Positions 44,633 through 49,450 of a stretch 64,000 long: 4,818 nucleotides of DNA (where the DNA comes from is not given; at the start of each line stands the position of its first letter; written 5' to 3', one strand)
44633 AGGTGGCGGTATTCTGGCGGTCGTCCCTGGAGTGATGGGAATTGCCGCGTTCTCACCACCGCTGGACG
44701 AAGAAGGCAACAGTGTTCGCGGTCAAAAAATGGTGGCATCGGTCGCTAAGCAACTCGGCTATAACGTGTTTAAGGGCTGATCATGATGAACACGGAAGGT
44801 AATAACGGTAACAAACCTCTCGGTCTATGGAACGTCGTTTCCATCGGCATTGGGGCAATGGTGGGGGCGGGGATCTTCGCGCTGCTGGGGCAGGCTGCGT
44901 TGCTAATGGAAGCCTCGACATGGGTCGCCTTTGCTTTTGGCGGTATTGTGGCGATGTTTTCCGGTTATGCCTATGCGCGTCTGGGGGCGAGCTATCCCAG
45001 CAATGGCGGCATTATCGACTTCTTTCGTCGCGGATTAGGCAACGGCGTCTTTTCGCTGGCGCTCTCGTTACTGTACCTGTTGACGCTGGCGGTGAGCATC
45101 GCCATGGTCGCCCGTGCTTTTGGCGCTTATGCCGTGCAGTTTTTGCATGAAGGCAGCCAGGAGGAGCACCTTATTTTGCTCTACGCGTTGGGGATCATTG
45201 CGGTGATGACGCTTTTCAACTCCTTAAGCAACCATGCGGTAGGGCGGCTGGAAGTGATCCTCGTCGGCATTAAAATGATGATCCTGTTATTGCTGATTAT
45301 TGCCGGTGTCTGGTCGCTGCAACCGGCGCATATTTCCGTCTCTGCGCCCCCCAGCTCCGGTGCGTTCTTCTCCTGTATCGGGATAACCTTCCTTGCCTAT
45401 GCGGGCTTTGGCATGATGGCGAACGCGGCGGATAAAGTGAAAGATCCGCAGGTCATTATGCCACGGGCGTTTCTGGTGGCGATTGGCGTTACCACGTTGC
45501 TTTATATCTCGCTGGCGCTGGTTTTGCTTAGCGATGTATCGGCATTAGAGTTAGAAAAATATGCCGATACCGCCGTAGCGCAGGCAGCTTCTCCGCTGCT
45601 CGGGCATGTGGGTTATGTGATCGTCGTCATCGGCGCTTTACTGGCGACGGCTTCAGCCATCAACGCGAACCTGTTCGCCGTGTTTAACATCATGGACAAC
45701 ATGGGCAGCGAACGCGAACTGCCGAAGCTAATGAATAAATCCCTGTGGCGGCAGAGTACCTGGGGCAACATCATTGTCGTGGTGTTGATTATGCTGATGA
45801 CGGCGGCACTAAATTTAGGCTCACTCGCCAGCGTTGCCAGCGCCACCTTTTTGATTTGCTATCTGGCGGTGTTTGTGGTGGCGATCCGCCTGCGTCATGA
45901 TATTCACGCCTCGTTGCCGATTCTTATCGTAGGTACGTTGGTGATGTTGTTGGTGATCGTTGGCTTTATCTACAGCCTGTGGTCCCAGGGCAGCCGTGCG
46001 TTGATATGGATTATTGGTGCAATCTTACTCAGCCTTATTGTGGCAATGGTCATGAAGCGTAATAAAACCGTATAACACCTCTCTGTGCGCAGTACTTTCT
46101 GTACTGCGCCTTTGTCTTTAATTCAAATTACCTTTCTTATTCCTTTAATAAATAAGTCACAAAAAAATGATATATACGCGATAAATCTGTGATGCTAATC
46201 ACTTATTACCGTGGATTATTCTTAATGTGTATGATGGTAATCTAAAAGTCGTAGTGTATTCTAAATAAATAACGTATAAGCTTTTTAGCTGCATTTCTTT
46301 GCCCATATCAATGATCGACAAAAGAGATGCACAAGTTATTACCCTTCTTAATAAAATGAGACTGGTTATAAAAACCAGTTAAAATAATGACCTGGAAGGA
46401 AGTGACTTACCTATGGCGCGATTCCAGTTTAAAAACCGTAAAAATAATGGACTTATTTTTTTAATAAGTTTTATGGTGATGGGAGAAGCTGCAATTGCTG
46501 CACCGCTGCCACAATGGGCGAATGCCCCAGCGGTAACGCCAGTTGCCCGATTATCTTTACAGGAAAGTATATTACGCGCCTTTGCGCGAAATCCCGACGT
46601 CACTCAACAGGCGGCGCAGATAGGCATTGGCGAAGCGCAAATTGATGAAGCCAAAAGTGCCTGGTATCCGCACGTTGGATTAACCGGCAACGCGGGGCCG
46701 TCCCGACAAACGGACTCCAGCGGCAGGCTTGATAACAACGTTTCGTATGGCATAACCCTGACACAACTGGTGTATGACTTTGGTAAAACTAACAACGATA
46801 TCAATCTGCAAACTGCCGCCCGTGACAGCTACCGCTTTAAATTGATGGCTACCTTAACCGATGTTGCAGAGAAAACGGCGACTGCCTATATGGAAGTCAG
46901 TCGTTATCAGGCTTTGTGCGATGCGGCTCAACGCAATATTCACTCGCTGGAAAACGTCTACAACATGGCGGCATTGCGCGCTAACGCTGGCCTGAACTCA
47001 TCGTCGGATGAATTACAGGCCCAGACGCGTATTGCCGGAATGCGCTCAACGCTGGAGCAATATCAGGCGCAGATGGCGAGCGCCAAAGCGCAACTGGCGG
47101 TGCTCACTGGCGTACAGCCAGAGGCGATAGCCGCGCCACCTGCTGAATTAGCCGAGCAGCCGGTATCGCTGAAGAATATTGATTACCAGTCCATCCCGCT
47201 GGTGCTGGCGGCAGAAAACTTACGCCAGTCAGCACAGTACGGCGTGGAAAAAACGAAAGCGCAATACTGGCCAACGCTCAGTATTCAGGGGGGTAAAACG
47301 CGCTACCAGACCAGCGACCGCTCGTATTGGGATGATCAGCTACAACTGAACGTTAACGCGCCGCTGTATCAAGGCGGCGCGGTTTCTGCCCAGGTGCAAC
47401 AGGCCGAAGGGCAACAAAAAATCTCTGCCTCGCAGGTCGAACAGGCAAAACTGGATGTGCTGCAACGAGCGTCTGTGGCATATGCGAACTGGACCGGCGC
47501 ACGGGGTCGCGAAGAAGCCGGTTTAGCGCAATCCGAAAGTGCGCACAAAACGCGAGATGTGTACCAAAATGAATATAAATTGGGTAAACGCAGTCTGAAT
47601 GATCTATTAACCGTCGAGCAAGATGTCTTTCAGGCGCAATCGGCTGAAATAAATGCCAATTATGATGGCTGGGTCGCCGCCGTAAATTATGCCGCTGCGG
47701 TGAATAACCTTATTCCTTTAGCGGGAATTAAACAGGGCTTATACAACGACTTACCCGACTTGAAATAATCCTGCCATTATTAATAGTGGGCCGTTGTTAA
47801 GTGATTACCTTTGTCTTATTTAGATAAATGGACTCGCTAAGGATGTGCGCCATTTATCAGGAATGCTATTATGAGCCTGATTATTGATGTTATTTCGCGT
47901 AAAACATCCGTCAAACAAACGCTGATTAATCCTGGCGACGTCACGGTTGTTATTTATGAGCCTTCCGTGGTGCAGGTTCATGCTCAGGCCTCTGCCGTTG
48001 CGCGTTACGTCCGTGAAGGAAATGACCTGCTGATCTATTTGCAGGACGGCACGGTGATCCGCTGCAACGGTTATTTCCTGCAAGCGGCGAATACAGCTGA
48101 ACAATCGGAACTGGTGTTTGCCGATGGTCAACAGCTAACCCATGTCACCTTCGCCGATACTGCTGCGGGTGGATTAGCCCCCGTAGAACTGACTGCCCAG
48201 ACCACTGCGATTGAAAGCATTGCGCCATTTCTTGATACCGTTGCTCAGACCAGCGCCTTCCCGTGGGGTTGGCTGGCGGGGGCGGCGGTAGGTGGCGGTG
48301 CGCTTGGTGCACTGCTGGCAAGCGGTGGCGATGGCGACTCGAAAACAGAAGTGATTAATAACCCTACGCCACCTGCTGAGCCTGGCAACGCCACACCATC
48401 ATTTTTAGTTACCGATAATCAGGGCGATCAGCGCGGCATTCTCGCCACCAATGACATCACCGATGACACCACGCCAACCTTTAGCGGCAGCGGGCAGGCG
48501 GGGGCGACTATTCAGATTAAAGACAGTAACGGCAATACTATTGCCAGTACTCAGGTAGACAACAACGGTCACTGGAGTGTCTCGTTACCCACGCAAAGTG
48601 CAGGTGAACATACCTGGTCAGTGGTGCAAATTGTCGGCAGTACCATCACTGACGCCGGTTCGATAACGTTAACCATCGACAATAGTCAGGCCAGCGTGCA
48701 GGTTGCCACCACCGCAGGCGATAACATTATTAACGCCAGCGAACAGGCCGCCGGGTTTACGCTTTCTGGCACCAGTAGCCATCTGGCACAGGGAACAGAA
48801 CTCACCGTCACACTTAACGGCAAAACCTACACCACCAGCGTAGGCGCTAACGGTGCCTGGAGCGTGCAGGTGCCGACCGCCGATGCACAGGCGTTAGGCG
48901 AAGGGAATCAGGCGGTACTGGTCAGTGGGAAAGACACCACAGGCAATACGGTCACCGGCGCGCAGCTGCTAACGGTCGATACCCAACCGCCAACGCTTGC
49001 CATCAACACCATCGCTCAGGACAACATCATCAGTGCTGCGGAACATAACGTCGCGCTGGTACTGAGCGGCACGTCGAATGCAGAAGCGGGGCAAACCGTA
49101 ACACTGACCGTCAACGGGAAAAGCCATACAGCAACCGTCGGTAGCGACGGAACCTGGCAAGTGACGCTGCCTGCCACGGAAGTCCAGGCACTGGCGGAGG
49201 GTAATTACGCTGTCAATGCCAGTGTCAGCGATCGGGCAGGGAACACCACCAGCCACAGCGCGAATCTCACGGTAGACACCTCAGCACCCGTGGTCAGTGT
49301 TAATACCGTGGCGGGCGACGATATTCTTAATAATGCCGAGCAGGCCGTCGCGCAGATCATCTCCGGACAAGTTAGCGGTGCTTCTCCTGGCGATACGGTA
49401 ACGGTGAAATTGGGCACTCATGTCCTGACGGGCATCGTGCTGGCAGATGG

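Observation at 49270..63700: Nested repeat architecture: ~300-bp domain units organised into ~1.8-kb six-domain super-repeats, at least seven regular copies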

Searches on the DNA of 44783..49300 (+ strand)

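Call 11: search_dna_similar(query=window:44783-49300:+, collection=ecoli_genomes, mode=near, max_rows=25)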
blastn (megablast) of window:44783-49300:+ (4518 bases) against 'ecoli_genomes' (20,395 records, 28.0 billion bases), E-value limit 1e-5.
Records with a match: 5422; places in all: 5424; records where one place covers at least 80% of the query: 957.
Genomes with a match: 5422 of 5426; with a place that covers at least 80% of the query: 957. Places per genome that has any: lowest 1, median 1, highest 2. On chromosomes: 5422 places; on plasmids: 2.
Best place of each record, by identity: >=99% 475; 95-99% 4930; 90-95% 17.
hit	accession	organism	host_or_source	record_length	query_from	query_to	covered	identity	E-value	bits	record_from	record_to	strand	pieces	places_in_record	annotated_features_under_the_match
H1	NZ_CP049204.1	Escherichia coli strain PapM-32-1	Papio papio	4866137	1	4518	100%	99.8%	0e+0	8294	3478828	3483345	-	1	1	siiEA: BapA-related adhesin SiiEA | TolC family outer membrane protein | ybaT: APC family permease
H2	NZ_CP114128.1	Escherichia coli strain PE164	pig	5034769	1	4518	100%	99.4%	0e+0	8205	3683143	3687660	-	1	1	siiEA: BapA-related adhesin SiiEA | TolC family outer membrane protein | ybaT: APC family permease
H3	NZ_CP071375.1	Escherichia coli strain E105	fish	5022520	1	4518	100%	99.4%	0e+0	8205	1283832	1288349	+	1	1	siiEA: BapA-related adhesin SiiEA | TolC family outer membrane protein | ybaT: APC family permease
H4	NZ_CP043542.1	Escherichia coli strain F2_81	Sus scrofa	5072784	1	4518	100%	99.4%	0e+0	8194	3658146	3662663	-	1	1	siiEA: BapA-related adhesin SiiEA | TolC family outer membrane protein | ybaT: APC family permease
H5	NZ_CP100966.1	Escherichia coli strain ET350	Hoplobatrachus rugulosus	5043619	1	4518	100%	99.3%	0e+0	8172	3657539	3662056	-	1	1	Ig-like domain-containing protein | TolC family outer membrane protein | ybaT: APC family permease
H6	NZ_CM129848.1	Escherichia coli strain TB06052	fresh water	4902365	1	4518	100%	99.3%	0e+0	8167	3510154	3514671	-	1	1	siiEA: BapA-related adhesin SiiEA | TolC family outer membrane protein | ybaT: APC family permease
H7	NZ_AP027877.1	Escherichia coli strain 2018-05-2CC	Homo sapiens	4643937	1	4518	100%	99.3%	0e+0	8161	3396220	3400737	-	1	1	siiEA: BapA-related adhesin SiiEA | TolC family outer membrane protein | ybaT: APC family permease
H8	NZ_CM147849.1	Escherichia coli strain 33F4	Calf of Bos taurus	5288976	1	4518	100%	99.3%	0e+0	8161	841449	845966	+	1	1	siiEA: BapA-related adhesin SiiEA | TolC family outer membrane protein | ybaT: APC family permease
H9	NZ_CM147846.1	Escherichia coli strain 32F4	Calf of Bos taurus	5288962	1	4518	100%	99.3%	0e+0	8161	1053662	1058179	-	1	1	siiEA: BapA-related adhesin SiiEA | TolC family outer membrane protein | ybaT: APC family permease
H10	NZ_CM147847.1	Escherichia coli strain 33E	farm environment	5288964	1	4518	100%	99.3%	0e+0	8161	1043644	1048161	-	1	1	siiEA: BapA-related adhesin SiiEA | TolC family outer membrane protein | ybaT: APC family permease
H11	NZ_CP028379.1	Escherichia coli O145 str. RM9872 strain RM9872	Bos taurus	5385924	1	4518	100%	99.2%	0e+0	8139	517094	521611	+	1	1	siiEA: BapA-related adhesin SiiEA | TolC family outer membrane protein | ybaT: APC family permease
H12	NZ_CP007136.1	Escherichia coli O145:H28 str. RM12581 strain RM12581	lettuce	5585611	1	4518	100%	99.2%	0e+0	8139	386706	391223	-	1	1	siiEA: BapA-related adhesin SiiEA | TolC family outer membrane protein | ybaT: APC family permease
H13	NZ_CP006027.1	Escherichia coli O145:H28 str. RM13514 strain RM13514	Homo sapiens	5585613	1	4518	100%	99.2%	0e+0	8139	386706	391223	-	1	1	siiEA: BapA-related adhesin SiiEA | TolC family outer membrane protein | ybaT: APC family permease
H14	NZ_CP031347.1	Escherichia coli O145 strain RM9873-C1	cattle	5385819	1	4518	100%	99.2%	0e+0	8139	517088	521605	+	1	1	siiEA: BapA-related adhesin SiiEA | TolC family outer membrane protein | ybaT: APC family permease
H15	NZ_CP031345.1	Escherichia coli O145 strain RM12367-C1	creek water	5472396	1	4518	100%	99.2%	0e+0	8139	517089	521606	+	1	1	siiEA: BapA-related adhesin SiiEA | TolC family outer membrane protein | ybaT: APC family permease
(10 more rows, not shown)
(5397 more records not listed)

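Call 12: get_annotated_region(hit=H1, flank=20000)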
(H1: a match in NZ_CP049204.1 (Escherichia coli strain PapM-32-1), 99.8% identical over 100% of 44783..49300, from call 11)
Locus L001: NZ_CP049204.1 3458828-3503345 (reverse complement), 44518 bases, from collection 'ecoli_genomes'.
description: Escherichia coli strain PapM-32-1 chromosome, complete genome
organism: Escherichia coli strain PapM-32-1 (NCBI taxid 562)
replicon: chromosome; assembly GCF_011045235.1
host: Papio papio; source: stool; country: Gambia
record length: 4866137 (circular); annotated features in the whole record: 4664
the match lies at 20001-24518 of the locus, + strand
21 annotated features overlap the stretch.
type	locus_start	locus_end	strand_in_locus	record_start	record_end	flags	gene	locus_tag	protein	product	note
CDS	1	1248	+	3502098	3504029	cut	dnaX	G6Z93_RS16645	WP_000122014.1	DNA polymerase III subunit gamma/tau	-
sequence_feature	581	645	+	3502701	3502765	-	dnaX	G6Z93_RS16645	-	-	DnaX frameshifting element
CDS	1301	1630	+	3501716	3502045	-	ybaB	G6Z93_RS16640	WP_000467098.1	YbaB/EbfC family nucleoid-associated protein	-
CDS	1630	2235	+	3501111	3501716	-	recR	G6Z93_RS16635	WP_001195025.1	recombination mediator RecR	-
CDS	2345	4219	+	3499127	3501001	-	htpG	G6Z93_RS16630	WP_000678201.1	molecular chaperone HtpG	-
CDS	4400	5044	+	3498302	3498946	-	adk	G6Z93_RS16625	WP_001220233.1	adenylate kinase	-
CDS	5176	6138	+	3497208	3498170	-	hemH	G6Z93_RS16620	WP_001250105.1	ferrochelatase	-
CDS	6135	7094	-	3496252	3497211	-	aes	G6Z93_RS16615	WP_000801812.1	acetyl esterase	-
CDS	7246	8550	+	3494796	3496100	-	gsk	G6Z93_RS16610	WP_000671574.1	inosine/guanosine kinase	-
CDS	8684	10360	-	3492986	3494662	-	ybaL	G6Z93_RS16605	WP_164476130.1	YbaL family putative K(+) efflux transporter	-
CDS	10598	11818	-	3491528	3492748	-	fsr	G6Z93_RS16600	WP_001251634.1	fosmidomycin MFS transporter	-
CDS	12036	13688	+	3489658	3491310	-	ushA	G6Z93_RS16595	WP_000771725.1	bifunctional UDP-sugar hydrolase/5'-nucleotidase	-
CDS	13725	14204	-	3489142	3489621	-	ybaK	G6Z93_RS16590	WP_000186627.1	Cys-tRNA(Pro)/Cys-tRNA(Cys) deacylase YbaK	-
CDS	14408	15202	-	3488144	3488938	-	ybaP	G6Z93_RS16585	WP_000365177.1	TraB/GumN family protein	-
CDS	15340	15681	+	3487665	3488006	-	ybaQ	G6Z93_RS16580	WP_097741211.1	HigA family addiction module antitoxin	-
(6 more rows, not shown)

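Call 26: search_dna_similar(query=L001:21631-44518:+, collection=ecoli_genomes, mode=near, max_rows=60, rows=spread)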
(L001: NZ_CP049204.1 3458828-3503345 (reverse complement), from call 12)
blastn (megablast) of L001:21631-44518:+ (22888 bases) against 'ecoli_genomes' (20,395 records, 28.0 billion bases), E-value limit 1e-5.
Records with a match: 959; places in all: 5314; records where one place covers at least 80% of the query: 565.
Genomes with a match: 959 of 5426; with a place that covers at least 80% of the query: 565. Places per genome that has any: lowest 1, median 6, highest 9. On chromosomes: 5314 places; on plasmids: 0.
Best place of each record, by identity: >=99% 1; 95-99% 96; 90-95% 453; 80-90% 409.
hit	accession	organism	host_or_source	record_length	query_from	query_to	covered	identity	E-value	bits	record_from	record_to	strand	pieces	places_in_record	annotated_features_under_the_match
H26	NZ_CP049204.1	Escherichia coli strain PapM-32-1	Papio papio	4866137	1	22888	100%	100.0%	0e+0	42267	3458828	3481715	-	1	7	siiEA: BapA-related adhesin SiiEA | TolC family outer membrane protein | type I secretion system permease/ATPase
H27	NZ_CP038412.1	Escherichia coli O157:H7 strain 493/89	Homo sapiens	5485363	1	22888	100%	96.1%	0e+0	37334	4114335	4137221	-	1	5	siiEA: BapA-related adhesin SiiEA | TolC family outer membrane protein | type I secretion system permease/ATPase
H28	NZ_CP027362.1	Escherichia coli strain 95-3192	missing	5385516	1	22888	100%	95.6%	0e+0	36705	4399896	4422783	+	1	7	siiEA: BapA-related adhesin SiiEA | TolC family outer membrane protein | type I secretion system permease/ATPase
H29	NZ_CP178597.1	Escherichia coli strain ZF8-1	chicken feces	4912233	1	22888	100%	95.6%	0e+0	36633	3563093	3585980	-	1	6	siiEA: BapA-related adhesin SiiEA | TolC family outer membrane protein | type I secretion system permease/ATPase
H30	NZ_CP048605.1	Escherichia coli strain PapRG-06-5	Papio papio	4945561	1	22888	100%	95.4%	0e+0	36455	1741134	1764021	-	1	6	siiEA: BapA-related adhesin SiiEA | TolC family outer membrane protein | type I secretion system permease/ATPase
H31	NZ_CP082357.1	Escherichia coli strain VCSW7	Top soil and leaf litter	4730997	1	22888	100%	94.7%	0e+0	35497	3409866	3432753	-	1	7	siiEA: BapA-related adhesin SiiEA | TolC family outer membrane protein | type I secretion system permease/ATPase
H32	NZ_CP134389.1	Escherichia coli strain TUM10828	Homo sapiens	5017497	1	22888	100%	94.5%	0e+0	35231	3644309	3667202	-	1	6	siiEA: BapA-related adhesin SiiEA | TolC family outer membrane protein | type I secretion system permease/ATPase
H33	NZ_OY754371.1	Escherichia coli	-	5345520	1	22888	100%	94.5%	0e+0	35231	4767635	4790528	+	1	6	siiEA: BapA-related adhesin SiiEA | TolC family outer membrane protein | type I secretion system permease/ATPase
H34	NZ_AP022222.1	Escherichia coli strain WP8-S17-ESBL-12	-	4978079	1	22888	100%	94.4%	0e+0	35225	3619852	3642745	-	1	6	siiEA: BapA-related adhesin SiiEA | TolC family outer membrane protein | type I secretion system permease/ATPase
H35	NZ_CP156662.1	Escherichia coli strain PKF4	Milvus migrans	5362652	1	22888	100%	94.4%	0e+0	35225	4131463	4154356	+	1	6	Ig-like domain-containing protein | TolC family outer membrane protein | type I secretion system permease/ATPase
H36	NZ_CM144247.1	Escherichia coli strain CB6886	Homo sapiens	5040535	1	22888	100%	94.4%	0e+0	35225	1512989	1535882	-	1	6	siiEA: BapA-related adhesin SiiEA | TolC family outer membrane protein | type I secretion system permease/ATPase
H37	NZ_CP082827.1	Escherichia coli strain SCAID WND2-2021 (3/145)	Homo sapiens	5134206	1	22888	100%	94.4%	0e+0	35220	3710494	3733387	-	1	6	siiEA: BapA-related adhesin SiiEA | TolC family outer membrane protein | type I secretion system permease/ATPase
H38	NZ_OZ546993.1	Escherichia coli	Homo sapiens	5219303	1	22888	100%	94.4%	0e+0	35220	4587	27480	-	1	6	siiEA: BapA-related adhesin SiiEA | TolC family outer membrane protein | type I secretion system permease/ATPase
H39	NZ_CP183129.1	Escherichia coli strain 755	Homo sapiens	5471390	1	22888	100%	94.4%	0e+0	35165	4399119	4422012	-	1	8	siiEA: BapA-related adhesin SiiEA | TolC family outer membrane protein | type I secretion system permease/ATPase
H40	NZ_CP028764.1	Escherichia coli strain A10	wood-wren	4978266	1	22888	100%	94.4%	0e+0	35124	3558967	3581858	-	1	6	siiEA: BapA-related adhesin SiiEA | TolC family outer membrane protein | type I secretion system permease/ATPase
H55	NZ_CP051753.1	Escherichia coli strain SCU-102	Homo sapiens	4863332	1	22888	100%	93.8%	0e+0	34356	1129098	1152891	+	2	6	siiEA: BapA-related adhesin SiiEA | TolC family outer membrane protein | type I secretion system permease/ATPase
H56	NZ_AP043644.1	Escherichia coli strain AST85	Homo sapiens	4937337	1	22888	100%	90.7%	0e+0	30701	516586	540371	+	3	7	Ig-like domain-containing protein | TolC family outer membrane protein | type I secretion system permease/ATPase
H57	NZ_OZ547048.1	Escherichia coli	Homo sapiens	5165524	1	22888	100%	89.1%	0e+0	34973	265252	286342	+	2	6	siiEA: BapA-related adhesin SiiEA | TolC family outer membrane protein | type I secretion system permease/ATPase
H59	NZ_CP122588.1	Escherichia coli strain ETEC6335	Sus scrofa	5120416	3181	22888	86%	95.2%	0e+0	31104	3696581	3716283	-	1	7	Ig-like domain-containing protein | type I secretion system permease/ATPase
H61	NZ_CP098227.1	Escherichia coli strain XJ6-3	bovine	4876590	5571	22888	76%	95.1%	0e+0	27244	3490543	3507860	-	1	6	siiEA: BapA-related adhesin SiiEA | type I secretion system permease/ATPase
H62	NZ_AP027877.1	Escherichia coli strain 2018-05-2CC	Homo sapiens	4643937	4082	22888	75%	90.6%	0e+0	26806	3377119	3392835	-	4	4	siiEA: BapA-related adhesin SiiEA | type I secretion system permease/ATPase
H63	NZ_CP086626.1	Escherichia coli strain RIVM_C037134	Homo sapiens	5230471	5884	22888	74%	88.9%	0e+0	20929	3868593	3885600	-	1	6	siiEA: BapA-related adhesin SiiEA | type I secretion system permease/ATPase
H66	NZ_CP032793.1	Escherichia coli strain NZRM3614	missing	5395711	6235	22888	73%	87.3%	0e+0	23244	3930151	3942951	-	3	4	siiEA: BapA-related adhesin SiiEA | type I secretion system permease/ATPase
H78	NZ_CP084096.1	Escherichia coli O78 strain 3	Homo sapiens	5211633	1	14702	64%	94.7%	0e+0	22794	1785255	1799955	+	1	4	siiEA: BapA-related adhesin SiiEA | TolC family outer membrane protein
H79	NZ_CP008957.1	Escherichia coli O157:H7 str. EDL933 strain EDL933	-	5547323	4083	18758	64%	85.3%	0e+0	18262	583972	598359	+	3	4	siiEA: BapA-related adhesin SiiEA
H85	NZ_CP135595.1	Escherichia coli strain GDSC2227PM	vegetable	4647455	1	22888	9%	98.5%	0e+0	3632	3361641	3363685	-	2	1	TolC family outer membrane protein | BapA/Bap/LapF family prefix-like domain-containing protein | type I secretion system permease/ATPase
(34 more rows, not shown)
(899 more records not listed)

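Call 27: get_annotated_region(hit=H79, flank=9000)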
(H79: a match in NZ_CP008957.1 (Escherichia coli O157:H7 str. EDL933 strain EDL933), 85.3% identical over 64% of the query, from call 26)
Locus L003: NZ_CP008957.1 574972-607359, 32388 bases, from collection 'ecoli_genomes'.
description: Escherichia coli O157:H7 str. EDL933 chromosome, complete genome
organism: Escherichia coli O157:H7 str. EDL933 strain EDL933 (NCBI taxid 155864)
replicon: chromosome; assembly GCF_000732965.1
host: -; source: -; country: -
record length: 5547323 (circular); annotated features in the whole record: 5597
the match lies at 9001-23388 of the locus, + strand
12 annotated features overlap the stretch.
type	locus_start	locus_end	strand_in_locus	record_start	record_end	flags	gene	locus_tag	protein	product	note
CDS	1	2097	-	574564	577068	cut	copA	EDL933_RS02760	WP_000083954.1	copper-exporting P-type ATPase CopA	-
CDS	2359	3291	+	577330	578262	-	glsA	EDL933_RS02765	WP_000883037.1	glutaminase A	-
CDS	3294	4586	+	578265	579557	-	ybaT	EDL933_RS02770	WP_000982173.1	APC family permease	-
CDS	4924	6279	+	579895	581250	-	-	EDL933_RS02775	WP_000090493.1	TolC family outer membrane protein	-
CDS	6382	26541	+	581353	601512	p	siiEA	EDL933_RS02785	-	BapA-related adhesin SiiEA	internal stop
CDS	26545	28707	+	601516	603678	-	-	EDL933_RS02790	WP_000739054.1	type I secretion system permease/ATPase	-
CDS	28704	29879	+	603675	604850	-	-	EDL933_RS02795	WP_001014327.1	HlyD family type I secretion periplasmic adaptor subunit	-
CDS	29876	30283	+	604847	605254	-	cueR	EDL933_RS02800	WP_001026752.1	Cu(I)-responsive transcriptional regulator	-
CDS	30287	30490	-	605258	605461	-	-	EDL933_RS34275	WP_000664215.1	hypothetical protein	-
CDS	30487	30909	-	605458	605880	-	-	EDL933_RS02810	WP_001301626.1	lipoprotein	-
CDS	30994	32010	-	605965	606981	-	-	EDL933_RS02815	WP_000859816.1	YadA family autotransporter adhesin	-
CDS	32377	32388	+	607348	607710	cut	-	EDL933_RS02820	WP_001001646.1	hypothetical protein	-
